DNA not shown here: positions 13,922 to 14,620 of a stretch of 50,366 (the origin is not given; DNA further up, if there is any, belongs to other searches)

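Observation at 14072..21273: Canonical-looking PilZ (c-di-GMP receptor) domain as the last domain of two exported TpsA-type adhesins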

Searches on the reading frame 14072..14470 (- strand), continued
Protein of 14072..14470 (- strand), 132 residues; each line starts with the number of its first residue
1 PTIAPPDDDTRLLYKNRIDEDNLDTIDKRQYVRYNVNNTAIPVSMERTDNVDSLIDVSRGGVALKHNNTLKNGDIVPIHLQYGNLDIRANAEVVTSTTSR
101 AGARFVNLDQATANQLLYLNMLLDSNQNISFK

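Call 58: search_protein_representatives(alignment_id=A1)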
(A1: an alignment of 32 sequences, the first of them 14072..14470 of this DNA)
Query: 32 sequences, 148 profile positions. Proteins with E-value up to 0.001 (for the whole library): 182; up to 1e-10: 122; up to 1e-30: 49. The best 150 are listed.
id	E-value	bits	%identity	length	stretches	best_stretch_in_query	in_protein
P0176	3.8e-59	214.9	-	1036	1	20-146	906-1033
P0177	7.2e-59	214.0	-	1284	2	21-146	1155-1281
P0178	1.7e-57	209.5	-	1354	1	14-147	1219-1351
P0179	4.2e-56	205.0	-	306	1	16-147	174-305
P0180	9.9e-56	203.8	-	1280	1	11-147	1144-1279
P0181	9.3e-55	200.6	-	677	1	16-146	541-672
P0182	1.4e-54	200.1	-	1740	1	12-147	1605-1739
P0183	2.4e-54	199.3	-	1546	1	15-140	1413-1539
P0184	5.3e-54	198.2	-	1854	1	21-146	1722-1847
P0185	4.7e-53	195.1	-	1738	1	11-146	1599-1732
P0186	6.4e-53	194.7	-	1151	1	15-144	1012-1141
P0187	1.8e-52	193.3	-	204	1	14-146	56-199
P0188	2.5e-51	189.5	-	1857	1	12-144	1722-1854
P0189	3.2e-51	189.2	-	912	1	11-144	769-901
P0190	8.9e-51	187.7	-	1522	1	17-145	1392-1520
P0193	1.9e-46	173.7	-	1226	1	13-142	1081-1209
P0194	5.7e-46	172.1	-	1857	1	11-146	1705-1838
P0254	6.0e-21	91.0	-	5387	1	37-143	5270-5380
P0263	7.8e-18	80.8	-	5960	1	33-142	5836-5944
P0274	3.9e-16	75.3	-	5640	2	41-142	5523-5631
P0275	3.9e-16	75.3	-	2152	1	17-143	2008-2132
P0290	2.3e-12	63.1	-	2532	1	15-140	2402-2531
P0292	1.0e-11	61.0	-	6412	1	31-141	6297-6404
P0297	8.5e-11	58.0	-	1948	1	25-136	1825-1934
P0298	1.2e-10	57.6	-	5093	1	37-136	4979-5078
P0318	1.5e-06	44.2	-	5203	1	18-133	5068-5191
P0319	2.9e-06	43.3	-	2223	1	18-137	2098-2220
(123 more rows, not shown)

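Call 60: list_cluster_members(proteins=[P0254, P0263, P0274, P0292, P0298, P0318, P0275, P0290, P0319, P0194])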
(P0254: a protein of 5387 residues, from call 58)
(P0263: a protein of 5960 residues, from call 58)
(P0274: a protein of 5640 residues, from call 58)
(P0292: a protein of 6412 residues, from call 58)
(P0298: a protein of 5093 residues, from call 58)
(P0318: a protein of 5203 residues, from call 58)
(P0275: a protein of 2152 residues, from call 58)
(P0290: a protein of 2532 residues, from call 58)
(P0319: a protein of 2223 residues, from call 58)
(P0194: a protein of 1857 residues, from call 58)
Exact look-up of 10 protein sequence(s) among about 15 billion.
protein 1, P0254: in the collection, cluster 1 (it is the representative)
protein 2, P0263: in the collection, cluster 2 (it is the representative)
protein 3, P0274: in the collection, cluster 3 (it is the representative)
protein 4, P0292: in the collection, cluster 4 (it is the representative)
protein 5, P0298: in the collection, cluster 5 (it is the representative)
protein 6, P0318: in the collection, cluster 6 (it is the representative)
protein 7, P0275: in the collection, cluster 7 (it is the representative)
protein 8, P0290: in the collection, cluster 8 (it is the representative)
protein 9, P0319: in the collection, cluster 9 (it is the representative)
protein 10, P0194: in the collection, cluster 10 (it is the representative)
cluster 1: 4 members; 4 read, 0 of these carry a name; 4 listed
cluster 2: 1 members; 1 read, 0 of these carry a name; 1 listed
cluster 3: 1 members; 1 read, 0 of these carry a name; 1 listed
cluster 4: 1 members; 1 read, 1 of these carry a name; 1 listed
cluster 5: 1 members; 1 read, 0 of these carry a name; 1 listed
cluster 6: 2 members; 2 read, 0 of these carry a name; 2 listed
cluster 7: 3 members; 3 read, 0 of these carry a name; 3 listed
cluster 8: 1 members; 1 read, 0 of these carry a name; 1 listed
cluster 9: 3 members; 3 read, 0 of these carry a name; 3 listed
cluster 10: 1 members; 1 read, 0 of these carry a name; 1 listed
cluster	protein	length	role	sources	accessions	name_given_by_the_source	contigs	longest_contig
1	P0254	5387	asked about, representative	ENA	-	-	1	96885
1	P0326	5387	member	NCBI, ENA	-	-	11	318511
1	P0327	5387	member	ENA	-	-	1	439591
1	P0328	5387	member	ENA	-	-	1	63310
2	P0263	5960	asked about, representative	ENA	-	-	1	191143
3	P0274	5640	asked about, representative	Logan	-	-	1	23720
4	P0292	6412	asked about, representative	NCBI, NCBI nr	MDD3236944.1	MAG: PilZ domain-containing protein [Candidatus Gastranaerophilales bacterium] | PilZ domain-containing protein [Candidatus Gastranaerophilales bacterium]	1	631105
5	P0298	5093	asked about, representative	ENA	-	-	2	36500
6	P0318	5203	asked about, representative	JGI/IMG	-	-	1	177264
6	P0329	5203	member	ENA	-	-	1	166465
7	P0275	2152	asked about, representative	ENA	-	-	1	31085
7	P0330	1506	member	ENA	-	-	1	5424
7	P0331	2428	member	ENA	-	-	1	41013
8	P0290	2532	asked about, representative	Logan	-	-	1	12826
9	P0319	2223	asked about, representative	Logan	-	-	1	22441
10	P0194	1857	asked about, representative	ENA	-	-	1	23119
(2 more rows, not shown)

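Call 71: find_encoding_contigs(protein=P0275, flank=10000, max_places=3)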
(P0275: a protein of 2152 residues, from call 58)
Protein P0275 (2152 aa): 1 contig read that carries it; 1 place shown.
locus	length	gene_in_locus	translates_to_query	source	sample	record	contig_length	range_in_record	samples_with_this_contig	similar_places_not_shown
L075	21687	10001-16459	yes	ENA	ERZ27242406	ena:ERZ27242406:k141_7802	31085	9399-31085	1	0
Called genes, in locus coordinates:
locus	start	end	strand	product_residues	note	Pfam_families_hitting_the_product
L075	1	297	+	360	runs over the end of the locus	PF02096:60KD_IMP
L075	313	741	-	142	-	-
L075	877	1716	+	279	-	PF02646:RmuC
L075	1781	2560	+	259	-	PF03746:LamB_YcsF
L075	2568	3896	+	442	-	PF01933:CofD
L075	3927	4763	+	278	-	PF02548:Pantoate_transf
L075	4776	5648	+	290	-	PF02569:Pantoate_ligase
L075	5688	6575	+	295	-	-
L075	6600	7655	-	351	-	PF09989:DUF2229, PF06050:HGD-D (weak)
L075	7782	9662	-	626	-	PF08479:POTRA_2, PF03865:ShlB, PF01103:Omp85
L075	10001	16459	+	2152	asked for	PF07238:PilZ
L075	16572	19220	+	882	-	PF01411:tRNA-synt_2c, PF07973:tRNA_SAD, PF02272:DHHA1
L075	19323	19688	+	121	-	-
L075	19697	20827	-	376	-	PF00072:Response_reg, PF08668:HDOD (faint), PF13487:HD_5, PF01966:HD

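Call 72: find_encoding_contigs(protein=P0022, flank=10000, max_places=3)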
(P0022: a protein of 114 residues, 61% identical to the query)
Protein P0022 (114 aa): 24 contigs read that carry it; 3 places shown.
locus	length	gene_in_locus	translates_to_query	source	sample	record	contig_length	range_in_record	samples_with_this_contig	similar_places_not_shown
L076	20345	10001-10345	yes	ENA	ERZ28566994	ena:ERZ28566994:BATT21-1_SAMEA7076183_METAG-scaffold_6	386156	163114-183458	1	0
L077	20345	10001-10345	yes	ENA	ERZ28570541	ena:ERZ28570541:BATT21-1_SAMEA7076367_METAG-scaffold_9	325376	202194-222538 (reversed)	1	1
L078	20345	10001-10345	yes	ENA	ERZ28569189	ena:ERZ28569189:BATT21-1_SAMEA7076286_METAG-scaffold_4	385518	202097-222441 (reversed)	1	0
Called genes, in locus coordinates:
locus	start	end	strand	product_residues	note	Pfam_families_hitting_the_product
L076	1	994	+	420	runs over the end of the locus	-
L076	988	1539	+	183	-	PF00857:Isochorismatase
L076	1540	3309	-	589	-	PF01136:Peptidase_U32, PF12392:DUF3656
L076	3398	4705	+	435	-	PF00919:UPF0004, PF04055:Radical_SAM, PF18693:TRAM_2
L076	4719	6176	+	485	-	PF01943:Polysacc_synt, PF13440:Polysacc_synt_3 (weak)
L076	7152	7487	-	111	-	-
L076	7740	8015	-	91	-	-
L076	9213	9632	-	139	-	-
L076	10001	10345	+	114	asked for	PF07238:PilZ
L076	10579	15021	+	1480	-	-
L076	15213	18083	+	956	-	-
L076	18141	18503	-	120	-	-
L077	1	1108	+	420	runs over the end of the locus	-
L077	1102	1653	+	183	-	PF00857:Isochorismatase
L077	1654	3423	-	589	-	PF01136:Peptidase_U32, PF12392:DUF3656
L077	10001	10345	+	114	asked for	PF07238:PilZ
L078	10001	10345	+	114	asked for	PF07238:PilZ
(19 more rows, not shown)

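Call 74: find_homologous_proteins(query=L075:7782-9662:-, max_evalue=1e-10)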
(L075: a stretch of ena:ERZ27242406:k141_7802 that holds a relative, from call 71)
Query L075:7782-9662:- (626 aa): 249 proteins with E <= 1e-10 among 8000 candidates; the best 120 are listed.
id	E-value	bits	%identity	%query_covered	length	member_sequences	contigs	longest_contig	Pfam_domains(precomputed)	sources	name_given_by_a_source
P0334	0.0e+0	1382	96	100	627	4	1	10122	PF08479.17,PF03865.20,PF01103.30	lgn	-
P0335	0.0e+0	1333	92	100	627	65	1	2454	PF08479.17,PF03865.20,PF01103.30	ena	-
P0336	0.0e+0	1248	87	100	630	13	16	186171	PF08479.17,PF03865.20,PF01103.30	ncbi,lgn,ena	-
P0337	3.7e-254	863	62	94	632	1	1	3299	PF08479.17,PF03865.20,PF01103.30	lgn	-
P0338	4.4e-235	800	56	98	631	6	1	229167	PF08479.17,PF07244.21,PF03865.20,PF01103.30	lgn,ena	-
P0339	3.0e-225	768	91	60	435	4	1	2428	PF08479.17,PF03865.20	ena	-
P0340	1.8e-160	554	43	99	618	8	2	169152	PF08479.17,PF07244.21,PF03865.20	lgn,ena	-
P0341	2.3e-150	520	43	97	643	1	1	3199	PF08479.17,PF07244.21,PF03865.20,PF01103.30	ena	-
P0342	4.5e-148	513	41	94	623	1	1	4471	PF08479.17,PF07244.21,PF03865.20,PF01103.30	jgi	jgi:hemolysin activation/secretion protein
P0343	7.2e-147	509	42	94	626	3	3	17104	PF08479.17,PF07244.21,PF03865.20,PF01103.30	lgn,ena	-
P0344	1.7e-146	507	43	94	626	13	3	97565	PF08479.17,PF07244.21,PF03865.20,PF01103.30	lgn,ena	-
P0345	7.5e-146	505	43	84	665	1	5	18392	PF08479.17,PF03865.20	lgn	-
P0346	3.0e-143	497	38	98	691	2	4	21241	PF08479.17,PF03865.20,PF01103.30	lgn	-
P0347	3.3e-141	490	41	98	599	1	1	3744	PF08479.17,PF07244.21,PF03865.20,PF01103.30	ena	-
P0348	8.9e-141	489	43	80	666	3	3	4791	PF08479.17,PF07244.21,PF03865.20,PF01103.30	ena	-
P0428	1.8e-131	458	38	98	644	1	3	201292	PF08479.17,PF03865.20,PF01103.30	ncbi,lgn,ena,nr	ncbi:hypothetical protein DBY21_10825 [Candidatus Gastranaerophilales bacterium]|nr:MAG: hypothetica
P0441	9.2e-131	455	38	98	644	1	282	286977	PF08479.17,PF03865.20,PF01103.30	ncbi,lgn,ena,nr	ncbi:ShlB/FhaC/HecB family hemolysin secretion/activation protein [bacterium]|nr:ShlB/FhaC/HecB fami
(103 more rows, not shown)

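Call 75: find_encoding_contigs(protein=P0428, flank=10000, max_places=2)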
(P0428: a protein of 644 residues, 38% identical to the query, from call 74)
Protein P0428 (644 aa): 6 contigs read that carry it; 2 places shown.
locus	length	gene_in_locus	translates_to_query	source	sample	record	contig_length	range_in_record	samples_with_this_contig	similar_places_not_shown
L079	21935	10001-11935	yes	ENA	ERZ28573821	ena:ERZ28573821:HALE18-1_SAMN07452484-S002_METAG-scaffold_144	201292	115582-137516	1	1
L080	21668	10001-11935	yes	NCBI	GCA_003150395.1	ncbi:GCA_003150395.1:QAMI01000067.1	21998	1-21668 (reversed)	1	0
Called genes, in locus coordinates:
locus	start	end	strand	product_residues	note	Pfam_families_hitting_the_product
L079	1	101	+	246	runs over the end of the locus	PF01464:SLT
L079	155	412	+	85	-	-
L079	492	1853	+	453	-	PF02470:MlaD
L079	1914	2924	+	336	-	PF02606:LpxK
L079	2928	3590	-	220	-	-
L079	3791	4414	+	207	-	PF00730:HhH-GPD, PF00633:HHH (weak)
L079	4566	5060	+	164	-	PF01257:2Fe-2S_thioredx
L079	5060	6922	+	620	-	PF01257:2Fe-2S_thioredx (weak), PF01512:Complex1_51K, PF10531:SLBB (weak), PF10589:NADH_4Fe-4S, PF00037:Fer4 (weak), PF12837:Fer4_6 (weak), PF13237:Fer4_10, PF14697:Fer4_21, +5 more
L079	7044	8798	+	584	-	PF00111:Fer2 (weak), PF13510:Fer2_4, PF10588:NADH-G_4Fe-4S_3, PF13183:Fer4_8 (weak), PF22117:Fer4_Nqo3, PF12838:Fer4_7, PF02906:Fe_hyd_lg_C, PF02256:Fe_hyd_SSU, +5 more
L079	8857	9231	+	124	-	-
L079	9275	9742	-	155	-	PF03938:OmpH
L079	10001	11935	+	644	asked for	PF08479:POTRA_2, PF03865:ShlB, PF01103:Omp85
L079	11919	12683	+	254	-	PF01656:CbiA (weak), PF13500:AAA_26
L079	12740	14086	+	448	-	PF00202:Aminotran_3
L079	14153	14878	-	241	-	PF07963:N_methyl (weak), PF20318:DUF6613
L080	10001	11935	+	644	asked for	PF08479:POTRA_2, PF03865:ShlB, PF01103:Omp85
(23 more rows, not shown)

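Call 76: find_encoding_contigs(protein=P0441, flank=10000, max_places=2)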
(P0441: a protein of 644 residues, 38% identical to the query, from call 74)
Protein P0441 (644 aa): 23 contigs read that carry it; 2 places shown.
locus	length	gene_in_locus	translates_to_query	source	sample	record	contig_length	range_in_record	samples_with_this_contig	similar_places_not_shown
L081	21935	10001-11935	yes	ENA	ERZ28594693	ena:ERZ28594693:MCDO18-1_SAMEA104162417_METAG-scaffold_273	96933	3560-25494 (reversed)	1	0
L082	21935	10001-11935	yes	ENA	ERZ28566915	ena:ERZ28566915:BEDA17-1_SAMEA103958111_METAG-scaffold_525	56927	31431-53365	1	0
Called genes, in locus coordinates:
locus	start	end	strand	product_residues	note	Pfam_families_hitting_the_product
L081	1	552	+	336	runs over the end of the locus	PF02606:LpxK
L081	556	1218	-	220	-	PF20318:DUF6613 (weak)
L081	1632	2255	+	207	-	PF00730:HhH-GPD, PF00633:HHH (weak), PF10576:EndIII_4Fe-2S (weak)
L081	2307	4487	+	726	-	PF10101:DUF2339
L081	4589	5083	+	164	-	PF01257:2Fe-2S_thioredx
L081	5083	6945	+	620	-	PF01257:2Fe-2S_thioredx (weak), PF01512:Complex1_51K, PF10531:SLBB (weak), PF10589:NADH_4Fe-4S, PF00037:Fer4 (weak), PF12837:Fer4_6 (weak), PF13237:Fer4_10, PF14697:Fer4_21, +5 more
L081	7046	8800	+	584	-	PF00111:Fer2 (weak), PF13510:Fer2_4, PF10588:NADH-G_4Fe-4S_3, PF13183:Fer4_8 (weak), PF22117:Fer4_Nqo3, PF12838:Fer4_7, PF02906:Fe_hyd_lg_C, PF02256:Fe_hyd_SSU, +5 more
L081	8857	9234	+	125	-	-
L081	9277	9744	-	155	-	PF03938:OmpH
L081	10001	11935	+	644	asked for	PF08479:POTRA_2, PF03865:ShlB, PF01103:Omp85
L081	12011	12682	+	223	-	PF01656:CbiA (weak), PF13500:AAA_26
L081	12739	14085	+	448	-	PF00202:Aminotran_3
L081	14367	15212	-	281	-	PF07963:N_methyl (weak), PF20318:DUF6613 (weak)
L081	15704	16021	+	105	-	-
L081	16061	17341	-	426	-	PF01773:Nucleos_tra2_N, PF07670:Gate, PF07662:Nucleos_tra2_C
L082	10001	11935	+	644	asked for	PF08479:POTRA_2, PF03865:ShlB, PF01103:Omp85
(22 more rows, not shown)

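Call 90: find_encoding_contigs(protein=P0319, flank=10000, max_places=2)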
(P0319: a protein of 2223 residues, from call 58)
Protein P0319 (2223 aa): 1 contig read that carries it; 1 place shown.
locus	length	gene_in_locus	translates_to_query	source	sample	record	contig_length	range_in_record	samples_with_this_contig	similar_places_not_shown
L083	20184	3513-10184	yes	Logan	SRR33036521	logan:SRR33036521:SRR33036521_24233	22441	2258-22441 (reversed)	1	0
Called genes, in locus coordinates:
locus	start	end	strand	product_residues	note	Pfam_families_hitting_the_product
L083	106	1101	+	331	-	PF01435:Peptidase_M48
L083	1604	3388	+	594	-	PF07244:POTRA (faint), PF08479:POTRA_2, PF03865:ShlB, PF01103:Omp85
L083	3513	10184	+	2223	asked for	PF07238:PilZ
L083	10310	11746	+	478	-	PF02321:OEP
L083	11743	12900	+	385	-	PF25917:BSH_RND, PF25973:BSH_CzcB, PF25876:HH_MFP_RND, PF25954:Beta-barrel_RND_2, PF25990:Beta-barrel_YknX, PF26002:Beta-barrel_AprE (faint)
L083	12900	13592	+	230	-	PF02463:SMC_N (faint), PF00005:ABC_tran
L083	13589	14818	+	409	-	PF12704:MacB_PCD, PF02687:FtsX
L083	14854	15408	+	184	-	PF00908:dTDP_sugar_isom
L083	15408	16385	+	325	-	PF01073:3Beta_HSD, PF01370:Epimerase, PF02719:Polysacc_synt_2, PF04321:RmlD_sub_bind, PF07993:NAD_binding_4, PF13460:NAD_binding_10, PF16363:GDP_Man_Dehyd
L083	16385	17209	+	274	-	PF01370:Epimerase, PF04321:RmlD_sub_bind, PF01073:3Beta_HSD, PF02719:Polysacc_synt_2, PF07993:NAD_binding_4, PF16363:GDP_Man_Dehyd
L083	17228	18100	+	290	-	PF00483:NTP_transferase, PF12804:NTP_transf_3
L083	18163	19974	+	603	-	PF00664:ABC_membrane, PF00005:ABC_tran, PF02463:SMC_N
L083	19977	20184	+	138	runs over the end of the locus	-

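Call 91: find_encoding_contigs(protein=P0297, flank=10000, max_places=2)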
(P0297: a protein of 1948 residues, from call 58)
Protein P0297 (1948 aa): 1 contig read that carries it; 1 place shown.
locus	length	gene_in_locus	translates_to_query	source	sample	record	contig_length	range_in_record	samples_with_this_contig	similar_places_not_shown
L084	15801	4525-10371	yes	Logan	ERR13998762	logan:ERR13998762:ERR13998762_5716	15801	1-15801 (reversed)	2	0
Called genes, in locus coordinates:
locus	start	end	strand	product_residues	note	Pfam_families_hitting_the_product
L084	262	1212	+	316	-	PF01226:Form_Nir_trans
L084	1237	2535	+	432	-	PF07396:Porin_O_P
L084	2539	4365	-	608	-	PF07244:POTRA (faint), PF08479:POTRA_2, PF03865:ShlB, PF01103:Omp85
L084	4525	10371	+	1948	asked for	-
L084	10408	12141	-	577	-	PF13292:DXP_synthase_N, PF00456:Transketolase_N (weak), PF00676:E1_dh (weak), PF02775:TPP_enzyme_C (weak), PF13292:DXP_synthase_N (weak), PF02779:Transket_pyr, PF02780:Transketolase_C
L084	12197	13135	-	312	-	PF00892:EamA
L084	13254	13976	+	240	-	PF09360:zf-CDGSH, PF06902:Fer4_19 (weak), PF09360:zf-CDGSH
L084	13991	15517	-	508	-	PF20720:nSTAND3 (faint), PF00004:AAA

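Call 92: find_encoding_contigs(protein=P0194, flank=10000, max_places=2)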
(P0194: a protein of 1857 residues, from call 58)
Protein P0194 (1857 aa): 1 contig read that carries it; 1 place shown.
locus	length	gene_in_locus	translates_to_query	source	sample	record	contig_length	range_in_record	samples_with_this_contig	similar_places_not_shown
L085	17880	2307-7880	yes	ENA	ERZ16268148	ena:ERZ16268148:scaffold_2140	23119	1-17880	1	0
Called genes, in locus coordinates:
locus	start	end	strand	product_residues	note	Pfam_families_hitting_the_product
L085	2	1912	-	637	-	?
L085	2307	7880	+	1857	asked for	-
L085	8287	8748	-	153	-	PF09633:DUF2023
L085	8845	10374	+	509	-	PF02321:OEP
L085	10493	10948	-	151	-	PF00011:HSP20, PF17886:ArsA_HSP20 (weak)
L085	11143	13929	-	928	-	-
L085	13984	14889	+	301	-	PF14903:WG_beta_rep (faint)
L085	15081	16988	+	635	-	PF02446:Glyco_hydro_77 (faint)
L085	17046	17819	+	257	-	-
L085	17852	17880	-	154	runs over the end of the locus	PF09719:C_GCAxxG_C_C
